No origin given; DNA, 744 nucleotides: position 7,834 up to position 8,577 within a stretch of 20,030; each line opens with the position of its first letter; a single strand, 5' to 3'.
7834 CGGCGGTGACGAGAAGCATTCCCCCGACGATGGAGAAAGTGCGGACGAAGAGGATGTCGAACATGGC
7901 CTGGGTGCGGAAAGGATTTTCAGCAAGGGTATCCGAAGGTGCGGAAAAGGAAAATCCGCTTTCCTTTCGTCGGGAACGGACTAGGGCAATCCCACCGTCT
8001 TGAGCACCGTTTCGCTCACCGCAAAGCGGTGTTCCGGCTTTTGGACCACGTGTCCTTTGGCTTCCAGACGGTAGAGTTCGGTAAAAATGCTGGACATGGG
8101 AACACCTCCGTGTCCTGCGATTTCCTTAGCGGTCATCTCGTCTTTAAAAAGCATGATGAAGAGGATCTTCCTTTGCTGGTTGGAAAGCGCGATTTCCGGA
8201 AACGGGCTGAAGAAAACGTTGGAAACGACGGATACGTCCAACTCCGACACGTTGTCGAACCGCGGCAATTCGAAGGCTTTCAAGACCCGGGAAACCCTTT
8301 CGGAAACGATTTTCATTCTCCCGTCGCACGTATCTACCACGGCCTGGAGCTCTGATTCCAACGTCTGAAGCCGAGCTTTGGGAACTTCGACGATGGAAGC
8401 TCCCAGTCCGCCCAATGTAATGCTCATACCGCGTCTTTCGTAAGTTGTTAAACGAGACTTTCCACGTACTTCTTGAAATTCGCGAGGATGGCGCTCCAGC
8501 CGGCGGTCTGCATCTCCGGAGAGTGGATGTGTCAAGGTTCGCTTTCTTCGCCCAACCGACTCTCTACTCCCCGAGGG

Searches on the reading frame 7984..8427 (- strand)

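Call 93: search_protein_families(library=pfam, proteins=[window:7984-8427:-], max_evalue=0.001)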
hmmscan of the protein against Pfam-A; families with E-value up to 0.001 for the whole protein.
seq(148 aa): 1 family
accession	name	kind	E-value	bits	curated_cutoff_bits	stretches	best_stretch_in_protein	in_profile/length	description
PF01978.25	TrmB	-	3.9e-05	23.8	25.6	1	81-132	6-57/68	Sugar-specific transcriptional regulator TrmB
